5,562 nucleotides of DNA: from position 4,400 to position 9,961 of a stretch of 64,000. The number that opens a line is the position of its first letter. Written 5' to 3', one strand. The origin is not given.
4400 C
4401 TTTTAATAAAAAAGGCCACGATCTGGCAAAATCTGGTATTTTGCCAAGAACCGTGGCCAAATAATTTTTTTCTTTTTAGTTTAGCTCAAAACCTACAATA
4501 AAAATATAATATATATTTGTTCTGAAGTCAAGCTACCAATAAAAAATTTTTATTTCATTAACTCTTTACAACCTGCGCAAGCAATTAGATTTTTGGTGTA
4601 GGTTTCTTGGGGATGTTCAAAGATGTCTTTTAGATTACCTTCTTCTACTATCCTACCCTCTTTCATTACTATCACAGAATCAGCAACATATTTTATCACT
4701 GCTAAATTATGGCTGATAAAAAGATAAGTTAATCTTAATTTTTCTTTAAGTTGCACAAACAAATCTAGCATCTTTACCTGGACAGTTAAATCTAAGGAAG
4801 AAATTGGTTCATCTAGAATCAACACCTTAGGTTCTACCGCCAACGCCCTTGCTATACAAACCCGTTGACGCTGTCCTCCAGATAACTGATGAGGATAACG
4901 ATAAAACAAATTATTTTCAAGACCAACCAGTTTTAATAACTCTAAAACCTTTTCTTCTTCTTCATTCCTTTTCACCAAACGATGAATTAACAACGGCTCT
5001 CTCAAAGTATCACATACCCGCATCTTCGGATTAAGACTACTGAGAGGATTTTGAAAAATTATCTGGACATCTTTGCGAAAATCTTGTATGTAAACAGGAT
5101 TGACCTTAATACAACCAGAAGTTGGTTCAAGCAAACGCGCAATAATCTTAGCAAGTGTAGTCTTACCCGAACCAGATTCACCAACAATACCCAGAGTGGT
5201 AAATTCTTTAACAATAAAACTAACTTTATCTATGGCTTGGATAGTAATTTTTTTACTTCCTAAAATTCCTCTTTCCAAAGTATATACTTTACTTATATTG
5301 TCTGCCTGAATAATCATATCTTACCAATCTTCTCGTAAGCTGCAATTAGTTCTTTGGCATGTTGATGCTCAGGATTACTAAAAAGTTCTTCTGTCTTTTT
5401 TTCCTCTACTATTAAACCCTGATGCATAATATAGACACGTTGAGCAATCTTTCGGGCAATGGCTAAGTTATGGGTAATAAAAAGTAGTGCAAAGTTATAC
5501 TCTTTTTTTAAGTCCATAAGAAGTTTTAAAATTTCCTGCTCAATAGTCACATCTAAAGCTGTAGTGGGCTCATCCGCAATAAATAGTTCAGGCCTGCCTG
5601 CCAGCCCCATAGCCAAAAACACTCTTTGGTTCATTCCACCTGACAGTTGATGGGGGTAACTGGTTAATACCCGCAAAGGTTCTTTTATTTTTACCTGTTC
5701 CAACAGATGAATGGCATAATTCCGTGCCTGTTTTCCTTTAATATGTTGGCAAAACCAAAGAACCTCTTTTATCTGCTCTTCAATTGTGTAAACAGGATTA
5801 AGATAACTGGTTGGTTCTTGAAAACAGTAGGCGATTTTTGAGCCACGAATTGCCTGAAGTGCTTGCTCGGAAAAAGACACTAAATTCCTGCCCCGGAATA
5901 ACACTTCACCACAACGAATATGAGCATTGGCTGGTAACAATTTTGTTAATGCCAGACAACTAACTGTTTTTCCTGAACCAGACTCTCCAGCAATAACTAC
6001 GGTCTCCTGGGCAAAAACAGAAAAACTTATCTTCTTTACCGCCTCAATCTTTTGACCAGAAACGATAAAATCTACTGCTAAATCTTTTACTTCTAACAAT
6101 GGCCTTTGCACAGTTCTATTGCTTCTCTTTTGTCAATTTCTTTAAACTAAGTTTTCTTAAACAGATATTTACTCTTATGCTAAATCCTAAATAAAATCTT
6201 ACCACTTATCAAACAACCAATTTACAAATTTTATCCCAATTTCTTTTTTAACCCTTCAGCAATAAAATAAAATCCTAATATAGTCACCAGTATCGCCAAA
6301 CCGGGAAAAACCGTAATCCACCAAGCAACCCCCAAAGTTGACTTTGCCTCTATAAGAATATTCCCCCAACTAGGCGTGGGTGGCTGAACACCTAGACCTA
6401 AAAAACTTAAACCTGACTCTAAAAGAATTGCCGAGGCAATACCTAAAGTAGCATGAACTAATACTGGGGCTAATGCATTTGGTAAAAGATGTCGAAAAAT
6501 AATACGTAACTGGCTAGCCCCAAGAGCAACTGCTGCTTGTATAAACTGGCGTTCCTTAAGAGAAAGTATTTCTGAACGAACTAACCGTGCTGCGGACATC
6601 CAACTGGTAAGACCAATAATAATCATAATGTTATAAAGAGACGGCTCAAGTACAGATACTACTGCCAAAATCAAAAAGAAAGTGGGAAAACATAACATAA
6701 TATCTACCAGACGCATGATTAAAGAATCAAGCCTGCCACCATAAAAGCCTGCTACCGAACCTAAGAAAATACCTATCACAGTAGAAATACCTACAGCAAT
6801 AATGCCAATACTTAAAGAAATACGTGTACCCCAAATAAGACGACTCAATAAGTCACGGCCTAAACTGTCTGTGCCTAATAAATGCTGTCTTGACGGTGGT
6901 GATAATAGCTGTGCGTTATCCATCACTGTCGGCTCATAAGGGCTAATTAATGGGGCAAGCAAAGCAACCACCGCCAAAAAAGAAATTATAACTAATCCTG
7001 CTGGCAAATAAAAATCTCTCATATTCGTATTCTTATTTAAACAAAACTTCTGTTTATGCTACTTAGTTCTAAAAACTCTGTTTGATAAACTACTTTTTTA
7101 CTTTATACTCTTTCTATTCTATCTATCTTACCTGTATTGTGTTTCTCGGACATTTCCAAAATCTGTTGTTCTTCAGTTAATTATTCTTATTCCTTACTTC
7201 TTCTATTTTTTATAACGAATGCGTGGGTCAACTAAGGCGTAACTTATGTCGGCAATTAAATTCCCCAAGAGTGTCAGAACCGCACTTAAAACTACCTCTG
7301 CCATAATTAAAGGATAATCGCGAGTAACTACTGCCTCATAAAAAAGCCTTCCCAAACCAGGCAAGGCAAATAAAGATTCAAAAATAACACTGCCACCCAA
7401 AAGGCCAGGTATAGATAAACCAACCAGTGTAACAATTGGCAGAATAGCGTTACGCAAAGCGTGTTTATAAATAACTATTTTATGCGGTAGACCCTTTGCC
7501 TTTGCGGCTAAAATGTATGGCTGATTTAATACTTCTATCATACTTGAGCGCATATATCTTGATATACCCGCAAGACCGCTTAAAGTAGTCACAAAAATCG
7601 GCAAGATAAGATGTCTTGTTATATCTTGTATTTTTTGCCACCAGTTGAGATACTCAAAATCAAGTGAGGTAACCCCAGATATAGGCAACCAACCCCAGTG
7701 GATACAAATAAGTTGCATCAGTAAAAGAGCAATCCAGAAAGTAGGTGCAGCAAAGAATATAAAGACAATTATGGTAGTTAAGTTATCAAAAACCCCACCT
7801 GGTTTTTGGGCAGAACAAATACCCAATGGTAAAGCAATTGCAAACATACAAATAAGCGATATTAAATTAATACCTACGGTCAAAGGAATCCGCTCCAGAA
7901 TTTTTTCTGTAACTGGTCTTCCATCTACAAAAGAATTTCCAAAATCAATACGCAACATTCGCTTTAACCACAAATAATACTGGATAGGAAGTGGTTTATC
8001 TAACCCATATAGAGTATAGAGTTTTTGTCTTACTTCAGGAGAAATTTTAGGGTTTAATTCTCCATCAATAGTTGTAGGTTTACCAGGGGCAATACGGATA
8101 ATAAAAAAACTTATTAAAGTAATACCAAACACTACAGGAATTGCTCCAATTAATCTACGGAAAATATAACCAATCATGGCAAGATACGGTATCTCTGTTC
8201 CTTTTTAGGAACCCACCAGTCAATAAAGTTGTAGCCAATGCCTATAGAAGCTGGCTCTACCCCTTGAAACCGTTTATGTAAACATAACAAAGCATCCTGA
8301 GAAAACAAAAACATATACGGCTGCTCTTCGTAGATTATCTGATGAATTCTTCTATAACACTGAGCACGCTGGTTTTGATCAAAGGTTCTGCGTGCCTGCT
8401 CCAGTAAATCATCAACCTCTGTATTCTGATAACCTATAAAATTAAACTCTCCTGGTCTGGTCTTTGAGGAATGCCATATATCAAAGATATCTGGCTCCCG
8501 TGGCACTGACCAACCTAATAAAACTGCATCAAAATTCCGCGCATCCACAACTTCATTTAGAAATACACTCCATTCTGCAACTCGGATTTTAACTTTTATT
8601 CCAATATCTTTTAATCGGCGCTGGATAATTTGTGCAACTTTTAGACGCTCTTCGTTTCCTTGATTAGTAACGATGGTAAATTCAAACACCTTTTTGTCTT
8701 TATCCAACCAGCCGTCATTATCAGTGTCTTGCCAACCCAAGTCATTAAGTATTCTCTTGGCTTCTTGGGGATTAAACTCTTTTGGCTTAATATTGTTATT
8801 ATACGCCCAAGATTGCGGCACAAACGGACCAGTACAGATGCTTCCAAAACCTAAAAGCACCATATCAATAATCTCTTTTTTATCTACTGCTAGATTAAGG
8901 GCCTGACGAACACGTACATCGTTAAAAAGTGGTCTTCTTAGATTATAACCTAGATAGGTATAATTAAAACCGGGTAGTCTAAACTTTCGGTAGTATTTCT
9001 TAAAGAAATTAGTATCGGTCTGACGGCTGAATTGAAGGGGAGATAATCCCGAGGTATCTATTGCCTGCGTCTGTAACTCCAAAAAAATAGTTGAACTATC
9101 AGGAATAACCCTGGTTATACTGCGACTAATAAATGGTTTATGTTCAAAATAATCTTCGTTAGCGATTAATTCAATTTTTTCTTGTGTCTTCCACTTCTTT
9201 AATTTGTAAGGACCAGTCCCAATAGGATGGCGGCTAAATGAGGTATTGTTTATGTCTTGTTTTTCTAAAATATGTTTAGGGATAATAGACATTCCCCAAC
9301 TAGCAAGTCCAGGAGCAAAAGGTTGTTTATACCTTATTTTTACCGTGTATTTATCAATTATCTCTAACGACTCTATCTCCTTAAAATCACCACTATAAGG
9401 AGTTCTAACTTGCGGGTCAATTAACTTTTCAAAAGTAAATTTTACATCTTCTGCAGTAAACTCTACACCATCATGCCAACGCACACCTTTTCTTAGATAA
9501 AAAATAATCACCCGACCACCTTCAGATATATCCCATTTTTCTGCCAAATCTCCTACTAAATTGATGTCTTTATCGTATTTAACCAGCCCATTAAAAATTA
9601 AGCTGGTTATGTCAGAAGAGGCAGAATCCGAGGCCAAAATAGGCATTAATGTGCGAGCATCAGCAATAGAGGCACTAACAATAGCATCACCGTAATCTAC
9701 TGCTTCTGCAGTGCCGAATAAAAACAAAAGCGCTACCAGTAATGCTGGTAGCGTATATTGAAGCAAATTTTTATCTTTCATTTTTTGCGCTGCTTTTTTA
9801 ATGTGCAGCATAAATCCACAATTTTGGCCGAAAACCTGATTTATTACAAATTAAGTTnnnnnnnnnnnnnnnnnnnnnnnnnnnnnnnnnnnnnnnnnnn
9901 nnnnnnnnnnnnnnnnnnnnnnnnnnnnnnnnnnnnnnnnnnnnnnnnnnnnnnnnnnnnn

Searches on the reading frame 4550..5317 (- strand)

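Call 47: search_protein_families(library=pfam, proteins=[window:4550-5317:-], max_evalue=0.00001)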
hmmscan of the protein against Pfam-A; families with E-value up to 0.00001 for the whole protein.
window:4550-5317:- (255 aa): 2 families
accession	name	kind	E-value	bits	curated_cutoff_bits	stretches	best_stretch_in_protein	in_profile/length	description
PF00005.33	ABC_tran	-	1.1e-34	120.4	25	1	30-172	2-136/137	ABC transporter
PF13304.12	AAA_21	-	2e-06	28.5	27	0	136-208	229-303/304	AAA domain, putative AbiEii toxin, Type IV TA system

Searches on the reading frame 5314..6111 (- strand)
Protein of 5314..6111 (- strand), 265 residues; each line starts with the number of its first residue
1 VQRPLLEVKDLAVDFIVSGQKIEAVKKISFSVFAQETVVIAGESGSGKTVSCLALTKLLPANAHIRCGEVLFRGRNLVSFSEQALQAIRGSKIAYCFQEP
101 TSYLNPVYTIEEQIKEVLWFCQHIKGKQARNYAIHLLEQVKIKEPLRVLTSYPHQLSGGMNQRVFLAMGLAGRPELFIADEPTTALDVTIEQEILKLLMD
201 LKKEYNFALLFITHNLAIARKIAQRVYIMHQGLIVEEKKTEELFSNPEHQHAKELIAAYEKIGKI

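Call 47: search_protein_families(library=pfam, proteins=[window:5314-6111:-], max_evalue=0.00001)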
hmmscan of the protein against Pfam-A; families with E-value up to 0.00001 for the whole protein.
window:5314-6111:- (265 aa): 1 family
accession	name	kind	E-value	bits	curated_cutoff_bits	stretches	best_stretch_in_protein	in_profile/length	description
PF00005.33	ABC_tran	-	2.5e-24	86.9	25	1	26-184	2-137/137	ABC transporter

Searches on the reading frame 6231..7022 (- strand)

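Call 47: search_protein_families(library=pfam, proteins=[window:6231-7022:-], max_evalue=0.00001)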
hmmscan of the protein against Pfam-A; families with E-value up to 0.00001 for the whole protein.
window:6231-7022:- (263 aa): 2 families
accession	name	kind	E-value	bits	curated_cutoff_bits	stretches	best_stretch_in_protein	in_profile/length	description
PF00528.27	BPD_transp_1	-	8.4e-29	101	26.4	1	84-261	1-181/184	Binding-protein-dependent transport system inner membrane component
PF12911.12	OppC_N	-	4.9e-06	26.8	23.9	1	8-43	18-53/53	N-terminal TM domain of oligopeptide transport permease C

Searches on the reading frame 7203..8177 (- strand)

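Call 47: search_protein_families(library=pfam, proteins=[window:7203-8177:-], max_evalue=0.00001)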
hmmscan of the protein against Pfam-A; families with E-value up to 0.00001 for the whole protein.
window:7203-8177:- (324 aa): 2 families
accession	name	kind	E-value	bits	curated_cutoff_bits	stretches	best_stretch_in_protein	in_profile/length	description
PF00528.27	BPD_transp_1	-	1.5e-41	142.6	26.4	1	115-321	1-183/184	Binding-protein-dependent transport system inner membrane component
PF19300.4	BPD_transp_1_N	-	8.9e-11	42.4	23.8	1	1-103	1-113/114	Binding-prot-dependent transport system membrane comp, N-term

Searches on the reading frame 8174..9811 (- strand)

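Call 47: search_protein_families(library=pfam, proteins=[window:8174-9811:-], max_evalue=0.00001)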
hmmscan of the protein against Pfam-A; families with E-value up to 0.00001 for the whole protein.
window:8174-9811:- (545 aa): 1 family
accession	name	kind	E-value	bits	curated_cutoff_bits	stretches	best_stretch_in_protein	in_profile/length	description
PF00496.27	SBP_bac_5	-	8.3e-96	321.7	32.4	1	85-437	2-349/368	Bacterial extracellular solute-binding proteins, family 5 Middle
